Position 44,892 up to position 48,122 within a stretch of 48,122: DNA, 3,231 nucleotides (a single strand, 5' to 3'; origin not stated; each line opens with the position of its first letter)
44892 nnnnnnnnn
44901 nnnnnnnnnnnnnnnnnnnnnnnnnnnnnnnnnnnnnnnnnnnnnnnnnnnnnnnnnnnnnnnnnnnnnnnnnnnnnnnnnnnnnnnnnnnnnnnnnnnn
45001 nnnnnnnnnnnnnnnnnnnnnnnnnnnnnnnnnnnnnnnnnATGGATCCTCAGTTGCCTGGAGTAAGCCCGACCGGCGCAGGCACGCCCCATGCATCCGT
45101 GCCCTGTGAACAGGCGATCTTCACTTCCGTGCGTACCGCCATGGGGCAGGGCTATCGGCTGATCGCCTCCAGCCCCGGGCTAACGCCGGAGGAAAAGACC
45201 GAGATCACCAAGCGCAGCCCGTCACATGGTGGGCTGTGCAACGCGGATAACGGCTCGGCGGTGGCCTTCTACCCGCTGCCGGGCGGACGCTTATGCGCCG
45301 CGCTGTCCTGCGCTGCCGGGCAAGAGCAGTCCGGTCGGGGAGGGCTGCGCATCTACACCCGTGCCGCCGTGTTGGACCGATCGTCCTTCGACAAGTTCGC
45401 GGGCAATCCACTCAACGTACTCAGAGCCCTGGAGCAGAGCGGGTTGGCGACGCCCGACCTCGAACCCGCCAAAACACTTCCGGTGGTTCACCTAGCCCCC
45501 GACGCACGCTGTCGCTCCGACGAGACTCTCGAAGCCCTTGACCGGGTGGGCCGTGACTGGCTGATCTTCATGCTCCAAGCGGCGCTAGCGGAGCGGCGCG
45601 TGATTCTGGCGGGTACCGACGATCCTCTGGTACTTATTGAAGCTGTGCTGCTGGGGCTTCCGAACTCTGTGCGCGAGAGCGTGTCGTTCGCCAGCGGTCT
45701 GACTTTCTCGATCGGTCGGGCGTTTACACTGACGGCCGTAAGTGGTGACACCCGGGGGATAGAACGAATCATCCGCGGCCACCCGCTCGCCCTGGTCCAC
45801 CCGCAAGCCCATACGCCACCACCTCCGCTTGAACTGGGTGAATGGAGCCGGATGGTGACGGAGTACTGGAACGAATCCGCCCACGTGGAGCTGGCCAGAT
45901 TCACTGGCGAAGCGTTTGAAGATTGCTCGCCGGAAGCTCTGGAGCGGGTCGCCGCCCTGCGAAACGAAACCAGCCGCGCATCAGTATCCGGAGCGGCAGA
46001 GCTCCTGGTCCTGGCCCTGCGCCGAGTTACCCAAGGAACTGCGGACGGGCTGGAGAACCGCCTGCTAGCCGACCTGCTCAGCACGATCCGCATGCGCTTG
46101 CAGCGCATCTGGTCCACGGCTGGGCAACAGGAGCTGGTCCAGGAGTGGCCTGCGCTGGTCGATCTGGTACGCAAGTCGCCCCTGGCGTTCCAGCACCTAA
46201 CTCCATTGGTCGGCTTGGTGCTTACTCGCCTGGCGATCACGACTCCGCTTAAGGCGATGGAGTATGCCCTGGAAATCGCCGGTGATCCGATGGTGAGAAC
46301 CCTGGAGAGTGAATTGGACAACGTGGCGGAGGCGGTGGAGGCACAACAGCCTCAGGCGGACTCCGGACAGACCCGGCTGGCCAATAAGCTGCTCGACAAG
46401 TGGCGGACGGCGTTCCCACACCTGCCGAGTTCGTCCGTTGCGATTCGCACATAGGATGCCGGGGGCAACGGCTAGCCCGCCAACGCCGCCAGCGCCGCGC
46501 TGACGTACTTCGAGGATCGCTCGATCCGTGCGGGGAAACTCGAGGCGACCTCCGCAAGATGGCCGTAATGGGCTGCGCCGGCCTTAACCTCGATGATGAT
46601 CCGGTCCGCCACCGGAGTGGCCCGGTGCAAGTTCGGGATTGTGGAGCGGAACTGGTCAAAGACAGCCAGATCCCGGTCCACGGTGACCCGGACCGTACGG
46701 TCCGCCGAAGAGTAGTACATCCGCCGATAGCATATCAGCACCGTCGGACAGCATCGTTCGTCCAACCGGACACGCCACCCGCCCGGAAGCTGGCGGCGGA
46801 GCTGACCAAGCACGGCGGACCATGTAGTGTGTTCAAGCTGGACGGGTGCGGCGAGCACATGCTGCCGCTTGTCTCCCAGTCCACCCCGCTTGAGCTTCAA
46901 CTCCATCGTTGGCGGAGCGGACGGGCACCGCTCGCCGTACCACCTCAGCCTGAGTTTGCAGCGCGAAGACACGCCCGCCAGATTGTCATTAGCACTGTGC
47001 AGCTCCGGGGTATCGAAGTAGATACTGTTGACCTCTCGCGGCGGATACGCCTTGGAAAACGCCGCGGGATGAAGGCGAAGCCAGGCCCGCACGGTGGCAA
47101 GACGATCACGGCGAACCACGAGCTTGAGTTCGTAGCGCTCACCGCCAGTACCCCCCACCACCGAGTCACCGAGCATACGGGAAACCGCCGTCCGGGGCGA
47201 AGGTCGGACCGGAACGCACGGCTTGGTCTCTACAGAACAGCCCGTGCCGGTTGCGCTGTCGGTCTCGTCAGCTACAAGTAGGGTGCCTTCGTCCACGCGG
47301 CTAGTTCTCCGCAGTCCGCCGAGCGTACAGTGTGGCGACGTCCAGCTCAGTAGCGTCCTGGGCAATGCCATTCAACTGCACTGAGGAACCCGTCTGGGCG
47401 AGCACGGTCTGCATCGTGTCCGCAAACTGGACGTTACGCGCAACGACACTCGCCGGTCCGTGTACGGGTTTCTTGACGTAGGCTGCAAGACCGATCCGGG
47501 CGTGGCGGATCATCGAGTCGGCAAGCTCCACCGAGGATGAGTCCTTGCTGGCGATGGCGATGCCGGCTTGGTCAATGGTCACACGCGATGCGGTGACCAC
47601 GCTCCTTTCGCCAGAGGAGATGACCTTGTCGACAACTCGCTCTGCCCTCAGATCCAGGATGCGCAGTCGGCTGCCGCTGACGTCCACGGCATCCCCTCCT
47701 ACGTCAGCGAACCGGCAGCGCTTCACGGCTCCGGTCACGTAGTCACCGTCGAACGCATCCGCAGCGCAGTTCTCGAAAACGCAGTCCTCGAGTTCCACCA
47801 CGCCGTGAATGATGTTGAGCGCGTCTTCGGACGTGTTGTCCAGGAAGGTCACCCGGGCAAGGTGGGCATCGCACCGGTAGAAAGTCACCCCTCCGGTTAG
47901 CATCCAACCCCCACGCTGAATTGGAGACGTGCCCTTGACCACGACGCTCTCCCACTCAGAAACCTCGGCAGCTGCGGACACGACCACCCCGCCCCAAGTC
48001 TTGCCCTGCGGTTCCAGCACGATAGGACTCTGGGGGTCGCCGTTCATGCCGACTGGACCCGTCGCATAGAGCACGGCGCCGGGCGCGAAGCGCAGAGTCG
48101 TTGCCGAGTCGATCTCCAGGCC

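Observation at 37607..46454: Candidate uncharacterised GTPase-centred module: Zn-ribbon GTPase + Cys-less FGE-fold sensor + GAP1-like protein, with two divergent coiled-coil proteins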

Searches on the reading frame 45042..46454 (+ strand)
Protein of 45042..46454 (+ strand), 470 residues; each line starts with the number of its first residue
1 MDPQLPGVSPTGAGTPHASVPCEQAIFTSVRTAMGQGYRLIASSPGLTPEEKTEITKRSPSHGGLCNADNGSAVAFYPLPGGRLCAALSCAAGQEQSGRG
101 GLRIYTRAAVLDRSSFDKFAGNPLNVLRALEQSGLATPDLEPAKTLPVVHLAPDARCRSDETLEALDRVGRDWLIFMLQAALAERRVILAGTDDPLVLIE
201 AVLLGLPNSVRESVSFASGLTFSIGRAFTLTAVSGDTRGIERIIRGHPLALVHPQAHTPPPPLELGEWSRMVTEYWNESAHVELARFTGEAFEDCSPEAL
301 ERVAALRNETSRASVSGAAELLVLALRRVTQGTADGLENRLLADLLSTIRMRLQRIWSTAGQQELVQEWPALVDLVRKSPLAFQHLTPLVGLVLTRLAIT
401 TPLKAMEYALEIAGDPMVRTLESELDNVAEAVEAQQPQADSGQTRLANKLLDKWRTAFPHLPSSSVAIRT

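Call 3: search_protein_families(library=pfam, proteins=[window:45042-46454:+], max_evalue=0.1)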
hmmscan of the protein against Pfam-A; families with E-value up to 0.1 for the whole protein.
window:45042-46454:+ (470 aa): 3 families
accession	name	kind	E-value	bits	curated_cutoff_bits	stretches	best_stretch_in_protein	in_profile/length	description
PF20013.4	GAP1-N2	-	2.5e-10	41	24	1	23-129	3-119/139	GTPase-associated protein 1, N-terminal domain type 2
PF07729.17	FCD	-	0.0046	17.8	24.3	1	289-377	15-108/125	FCD domain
PF20014.4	GAP1-M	-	0.058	14.1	24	0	174-217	15-62/101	GTPase-associated protein 1, middle domain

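Call 4: search_protein_families(library=padloc, proteins=[window:45042-46454:+], max_evalue=0.1)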
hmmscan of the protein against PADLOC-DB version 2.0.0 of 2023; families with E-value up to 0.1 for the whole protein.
window:45042-46454:+ (470 aa): 0 families

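Call 5: search_protein_families(library=ncbifam, proteins=[window:45042-46454:+], max_evalue=0.1)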
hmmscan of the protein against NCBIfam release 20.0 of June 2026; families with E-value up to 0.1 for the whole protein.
window:45042-46454:+ (470 aa): 0 families

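Call 13: find_homologous_proteins(query=window:45042-46454:+)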
Query window:45042-46454:+ (470 aa): 15 proteins with E <= 0.001 among 8000 candidates.
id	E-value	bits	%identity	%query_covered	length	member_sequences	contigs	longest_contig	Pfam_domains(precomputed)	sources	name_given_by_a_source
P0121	0.0e+0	1035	100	100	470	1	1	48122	PF20013.5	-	-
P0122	3.0e-165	568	58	98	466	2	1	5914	PF20013.5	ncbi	-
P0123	1.7e-161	556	57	98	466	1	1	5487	PF20013.5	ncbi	-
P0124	2.1e-154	533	56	98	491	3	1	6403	PF20013.5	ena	-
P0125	2.5e-154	532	56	98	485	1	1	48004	PF20013.5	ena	-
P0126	4.7e-148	512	56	98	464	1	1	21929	PF20013.5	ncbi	-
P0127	2.0e-144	500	58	92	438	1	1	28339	PF20013.5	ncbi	ncbi:MAG: hypothetical protein V2A79_15700 [Planctomycetota bacterium]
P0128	6.0e-140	485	54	94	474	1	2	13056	PF20013.5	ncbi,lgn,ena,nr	ncbi:MAG: hypothetical protein KAV82_02895 [Phycisphaerae bacterium]|nr:hypothetical protein [Phycis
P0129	2.8e-139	483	53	96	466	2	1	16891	PF20013.5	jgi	-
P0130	4.1e-136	472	52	93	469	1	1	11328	PF20013.5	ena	-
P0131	3.0e-126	440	50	98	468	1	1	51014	PF20013.5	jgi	jgi:hypothetical protein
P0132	1.8e-121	424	47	97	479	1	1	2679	PF20013.5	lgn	-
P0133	2.5e-114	401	47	95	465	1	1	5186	PF20013.5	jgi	jgi:hypothetical protein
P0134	4.9e-54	202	33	94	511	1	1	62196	PF20013.5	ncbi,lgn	-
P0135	9.5e-50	188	33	84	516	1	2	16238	PF20013.5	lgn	-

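Call 19: find_encoding_contigs(protein=P0134, flank=10000, max_places=1)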
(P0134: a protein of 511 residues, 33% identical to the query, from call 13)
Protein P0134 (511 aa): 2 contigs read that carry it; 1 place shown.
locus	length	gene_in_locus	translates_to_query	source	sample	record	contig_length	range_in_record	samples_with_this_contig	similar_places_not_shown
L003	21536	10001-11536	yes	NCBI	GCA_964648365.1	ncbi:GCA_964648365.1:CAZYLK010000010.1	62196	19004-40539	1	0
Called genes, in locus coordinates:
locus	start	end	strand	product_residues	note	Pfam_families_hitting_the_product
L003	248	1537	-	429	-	PF05684:DUF819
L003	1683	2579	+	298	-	PF00892:EamA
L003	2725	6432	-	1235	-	-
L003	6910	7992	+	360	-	-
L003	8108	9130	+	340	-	PF03781:FGE-sulfatase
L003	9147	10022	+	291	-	PF19975:DO-GTPase1, PF19993:DO-GTPase2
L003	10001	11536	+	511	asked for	PF20013:GAP1-N2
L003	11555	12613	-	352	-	PF04613:LpxD, PF25087:GMPPB_C (faint), PF25084:LbH_EIF2B (faint), PF00132:Hexapep (weak), PF14602:Hexapep_2 (faint), PF00132:Hexapep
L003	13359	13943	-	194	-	PF13302:Acetyltransf_3, PF13420:Acetyltransf_4, PF13523:Acetyltransf_8 (faint), PF00583:Acetyltransf_1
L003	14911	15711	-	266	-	-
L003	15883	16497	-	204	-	PF01613:Flavin_Reduct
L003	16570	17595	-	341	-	PF00155:Aminotran_1_2, PF01212:Beta_elim_lyase, PF01053:Cys_Met_Meta_PP (weak)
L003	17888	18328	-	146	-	-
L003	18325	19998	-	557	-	PF00361:Proton_antipo_M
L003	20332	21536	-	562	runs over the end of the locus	PF01059:Oxidored_q5_N (weak), PF00361:Proton_antipo_M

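Call 37: predict_structure(alignment_id=A3)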
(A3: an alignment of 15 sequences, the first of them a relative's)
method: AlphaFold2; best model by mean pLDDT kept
length: 470 residues; sequences in the alignment: 15
mean_pLDDT: 85.8   pTM: 0.80
mean pLDDT of the five models: 85.8, 85.1, 83.6, 82.9, 82.8
residues with pLDDT >= 90: 276; 70-90: 137; 50-70: 35; < 50: 22
segments of 3 or more residues with pLDDT < 50: 1-16, 465-470
pLDDT, mean of each block of 10 residues (from residue 1): 33 52 91 71 95 90 76 91 94 72 89 92 91 86 92 76 84 90 89 80 93 91 71 81 82 74 88 91 91 91 95 94 95 84 97 96 94 94 96 96 96 92 94 90 92 91 48
secondary structure, 60 per line:
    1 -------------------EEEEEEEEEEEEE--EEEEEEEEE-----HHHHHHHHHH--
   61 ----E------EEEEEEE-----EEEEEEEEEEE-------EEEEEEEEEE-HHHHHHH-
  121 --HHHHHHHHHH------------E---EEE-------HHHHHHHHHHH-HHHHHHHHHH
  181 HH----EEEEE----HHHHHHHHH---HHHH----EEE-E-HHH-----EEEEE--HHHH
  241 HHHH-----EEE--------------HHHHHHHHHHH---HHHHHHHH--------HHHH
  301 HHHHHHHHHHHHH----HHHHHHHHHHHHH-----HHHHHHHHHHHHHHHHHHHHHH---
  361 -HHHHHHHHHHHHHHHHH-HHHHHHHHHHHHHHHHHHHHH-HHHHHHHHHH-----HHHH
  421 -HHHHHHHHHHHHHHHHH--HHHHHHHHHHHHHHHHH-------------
elements in order: E20-32 E35-43 H49-58 E72-78 E84-94 E102-111 H113-119 H123-132 E149-151 H159-169 H171-182 E187-191 H196-204 H208-211 E216-218 E230-234 H237-244 E250-252 H267-277 H281-288 H297-313 H318-330 H336-357 H362-378 H380-400 H402-411 H417-420 H422-438 H441-457

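Call 40: fold_search(model_id=the predicted structure, library=pdb)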
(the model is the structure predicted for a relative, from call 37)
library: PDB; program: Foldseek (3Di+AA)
matches with E <= 10: 1111; with E <= 0.001: 0
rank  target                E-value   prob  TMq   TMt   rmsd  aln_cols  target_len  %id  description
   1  6nzd_H                2.0e-03  0.75  0.16  0.18  32.6       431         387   10  Cryo-EM Structure of the Lysosomal Folliculin Complex (FLCN-FNIP2-RagA-RagC-Ragulator) (released 2019-11-06)
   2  8p0v_M                3.2e-03  0.93  0.24  0.29  14.0       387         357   10  Structure of the human Commander complex coiled coils, DENND10 and partial Retriever subcomplex (released 2024-03-20)
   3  9t0n                  6.4e-03  0.99  0.30  0.39   9.5       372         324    9  Crystal structure of TagF (ACIAD2683) from Acinetobacter baylyi ADP1 (released 2025-11-12)
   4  8dhb_J                3.0e-02  0.44  0.17  0.21  31.9       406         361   11  Active FLCN GAP complex (released 2022-09-28)
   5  9gs2_A                3.2e-02  0.13  0.12  0.13  23.5       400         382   14  Structure of the Rieske bound Apo1 state of the heptameric Bcs1 AAA-ATPase (released 2025-06-04)
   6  8t14_A                4.9e-02  0.12  0.11  0.13  22.4       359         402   10  ADP-bound Bcs1 (C7 symmetrized) (released 2024-06-05)
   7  5cwk                  8.5e-02  1.00  0.26  0.57   4.9       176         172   18  Crystal structure of de novo designed helical repeat protein DHR53 (released 2015-12-16)
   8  3cff_A                9.8e-02  0.38  0.10  0.23  15.3       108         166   12  Photoswitchable red fluorescent protein psRFP, on-state (released 2009-03-10)
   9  3e5t                  1.1e-01  0.20  0.09  0.16  15.3       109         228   13  Crystal Structure Analysis of FP611 (released 2008-09-23)
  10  3svu_B                1.2e-01  0.18  0.09  0.15  15.7       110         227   12  Crystal structure of mKate mutant S143C (released 2011-09-14)
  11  5bql_C                1.3e-01  0.28  0.09  0.17  15.5       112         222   12  Fluorescent protein cyOFP (released 2016-06-01)
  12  6jc6_B                1.4e-01  0.25  0.10  0.18  15.8       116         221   10  Crystal structure of the purple chromoprotein of Stichodactyla haddoni with a Glu-Tyr-Gly tri-peptide chromophore (released 2019-03-20)
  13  3svo_A                1.6e-01  0.14  0.09  0.15  16.4       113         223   13  Crystal structure of mKate mutant S158A/S143C at pH 10.0 (released 2011-09-14)
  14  6cz6_C                1.7e-01  0.51  0.13  0.18  10.7       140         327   11  Mycobacterium tuberculosis transcriptional regulator (released 2019-04-17)
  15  3cfa_A                1.7e-01  0.28  0.09  0.21  15.4       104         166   13  Anemonia sulcata red fluorescent protein asRFP (released 2009-03-10)
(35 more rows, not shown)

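Call 45: search_protein_families(library=pfam, alignment_id=A3, max_evalue=10)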
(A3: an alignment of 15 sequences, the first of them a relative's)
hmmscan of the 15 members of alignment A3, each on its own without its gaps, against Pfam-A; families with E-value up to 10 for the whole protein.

A. member 1, P0121 (470 aa): 3 families
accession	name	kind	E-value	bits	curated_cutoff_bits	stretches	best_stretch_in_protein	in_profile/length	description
PF20013.4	GAP1-N2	-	2.5e-10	41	24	1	23-129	3-119/139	GTPase-associated protein 1, N-terminal domain type 2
PF07729.17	FCD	-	0.0046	17.8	24.3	1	289-377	15-108/125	FCD domain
PF20014.4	GAP1-M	-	0.058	14.1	24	1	174-217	15-62/101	GTPase-associated protein 1, middle domain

B. families by the number of members that match (of 15 scanned): 8 families
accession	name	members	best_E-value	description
PF20013.4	GAP1-N2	15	4.9e-14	GTPase-associated protein 1, N-terminal domain type 2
PF20014.4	GAP1-M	2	0.0035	GTPase-associated protein 1, middle domain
PF07729.17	FCD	1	0.0046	FCD domain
PF06892.16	Phage_CP76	1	0.09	Phage regulatory protein CII (CP76)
PF19496.4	DUF6031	1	0.13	Family of unknown function (DUF6031)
PF25212.1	HVO_A0114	1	0.16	HVO_A0114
PF20017.4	VMAP-M15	1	0.16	vWA-MoxR associated protein middle region (VMAP-M) 15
PF07704.17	PSK_trans_fac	1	0.65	Rv0623-like transcription factor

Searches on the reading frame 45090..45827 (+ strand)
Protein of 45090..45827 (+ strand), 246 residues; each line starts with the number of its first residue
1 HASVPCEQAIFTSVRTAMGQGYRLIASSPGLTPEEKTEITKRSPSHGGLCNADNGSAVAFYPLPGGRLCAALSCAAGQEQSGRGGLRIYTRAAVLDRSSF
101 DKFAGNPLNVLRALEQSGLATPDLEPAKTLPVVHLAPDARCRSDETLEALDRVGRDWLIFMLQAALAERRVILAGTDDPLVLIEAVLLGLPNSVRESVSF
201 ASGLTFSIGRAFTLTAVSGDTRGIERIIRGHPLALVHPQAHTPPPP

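Call 55: predict_structure(alignment_id=A4)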
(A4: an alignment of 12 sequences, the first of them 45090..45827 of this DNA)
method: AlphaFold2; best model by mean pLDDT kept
length: 246 residues; sequences in the alignment: 12
mean_pLDDT: 87.0   pTM: 0.88
mean pLDDT of the five models: 87.0, 86.9, 86.5, 85.4, 84.3
residues with pLDDT >= 90: 134; 70-90: 92; 50-70: 16; < 50: 4
segments of 3 or more residues with pLDDT < 50: 17-20
pLDDT, mean of each block of 10 residues (from residue 1): 89 60 84 94 82 81 95 84 74 95 92 91 89 89 80 91 94 83 92 92 88 89 88 91 86
secondary structure, 60 per line:
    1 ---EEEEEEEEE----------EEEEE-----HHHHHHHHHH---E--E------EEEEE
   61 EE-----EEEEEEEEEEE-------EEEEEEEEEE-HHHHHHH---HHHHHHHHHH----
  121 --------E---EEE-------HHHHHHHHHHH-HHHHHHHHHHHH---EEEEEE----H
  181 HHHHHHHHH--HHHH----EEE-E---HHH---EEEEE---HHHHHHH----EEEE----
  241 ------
elements in order: E4-12 E23-27 H33-42 E56-62 E68-78 E86-95 H97-103 H107-116 E133-135 H143-153 H155-166 E170-175 H180-189 H192-195 E200-202 E214-218 H222-228 E233-236

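Call 60: fold_search(model_id=the predicted structure, library=pdb)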
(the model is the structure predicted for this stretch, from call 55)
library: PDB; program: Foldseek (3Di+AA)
matches with E <= 10: 1422; with E <= 0.001: 2
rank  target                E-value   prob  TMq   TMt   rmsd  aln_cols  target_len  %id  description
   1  9t0n                  2.4e-04  0.99  0.40  0.32   9.9       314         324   10  Crystal structure of TagF (ACIAD2683) from Acinetobacter baylyi ADP1 (released 2025-11-12)
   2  6nzd_H                4.7e-04  0.85  0.25  0.17  32.4       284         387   13  Cryo-EM Structure of the Lysosomal Folliculin Complex (FLCN-FNIP2-RagA-RagC-Ragulator) (released 2019-11-06)
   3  8p0v_M                3.5e-03  0.91  0.38  0.29  10.4       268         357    7  Structure of the human Commander complex coiled coils, DENND10 and partial Retriever subcomplex (released 2024-03-20)
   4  4zy8_A                1.6e-02  0.96  0.29  0.45   4.6       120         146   12  K. lactis Lst4 longin domain (released 2016-04-13)
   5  6ulg_N                2.0e-02  0.85  0.27  0.15   8.7       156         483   11  Cryo-EM structure of the FLCN-FNIP2-Rag-Ragulator complex (released 2019-11-20)
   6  5exc_bb               2.9e-02  0.25  0.15  0.21  14.4       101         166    9  Photoconverted red fluorescent protein DendRFP (released 2016-08-03)
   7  3cff_A                3.3e-02  0.28  0.16  0.22  14.3       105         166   13  Photoswitchable red fluorescent protein psRFP, on-state (released 2009-03-10)
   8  4zy8_C                3.7e-02  0.54  0.24  0.36   8.8       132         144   11  K. lactis Lst4 longin domain (released 2016-04-13)
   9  3cfa_A                4.4e-02  0.25  0.16  0.22  14.3       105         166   13  Anemonia sulcata red fluorescent protein asRFP (released 2009-03-10)
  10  8rzz_E                6.0e-02  0.20  0.15  0.16  15.1       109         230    8  Crystal structure of Renilla luciferase RLuc8-GFP BRET complex at pH 9.0 (space group P32) (released 2025-09-03)
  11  2a52_B                6.8e-02  0.20  0.16  0.22  14.4       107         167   10  fluorescent protein asFP595, S158V, on-state (released 2005-08-16)
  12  2a53_B                7.2e-02  0.20  0.16  0.22  14.3       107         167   11  fluorescent protein asFP595, A143S, off-state (released 2005-08-16)
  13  6iz8_B                8.7e-02  0.16  0.19  0.21  16.7       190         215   13  Crystal Structure of TagF from Pseudomonas aeruginosa (released 2019-12-18)
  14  8c0n_A                9.2e-02  0.15  0.15  0.17  14.6       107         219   15  Crystal structure of the red form of the mTagFT fluorescent timer (released 2023-03-08)
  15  8rzz_B                9.8e-02  0.15  0.15  0.15  15.2       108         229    8  Crystal structure of Renilla luciferase RLuc8-GFP BRET complex at pH 9.0 (space group P32) (released 2025-09-03)
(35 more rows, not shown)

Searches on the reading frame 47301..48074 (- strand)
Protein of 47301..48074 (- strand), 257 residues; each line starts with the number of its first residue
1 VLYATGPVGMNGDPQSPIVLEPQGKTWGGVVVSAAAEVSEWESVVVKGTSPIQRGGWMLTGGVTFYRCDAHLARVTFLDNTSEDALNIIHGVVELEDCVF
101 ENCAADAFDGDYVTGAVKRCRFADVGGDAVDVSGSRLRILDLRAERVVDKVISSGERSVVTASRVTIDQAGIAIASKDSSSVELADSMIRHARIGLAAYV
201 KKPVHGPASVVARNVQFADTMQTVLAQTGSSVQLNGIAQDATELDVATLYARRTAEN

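Call 3: search_protein_families(library=pfam, proteins=[window:47301-48074:-], max_evalue=0.1)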
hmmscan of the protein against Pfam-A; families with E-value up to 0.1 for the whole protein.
window:47301-48074:- (257 aa): 1 family
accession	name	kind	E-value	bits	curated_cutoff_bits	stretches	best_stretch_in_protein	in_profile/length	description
PF13229.12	Beta_helix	-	0.00036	20.6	25.9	1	63-192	3-137/158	Right handed beta helix region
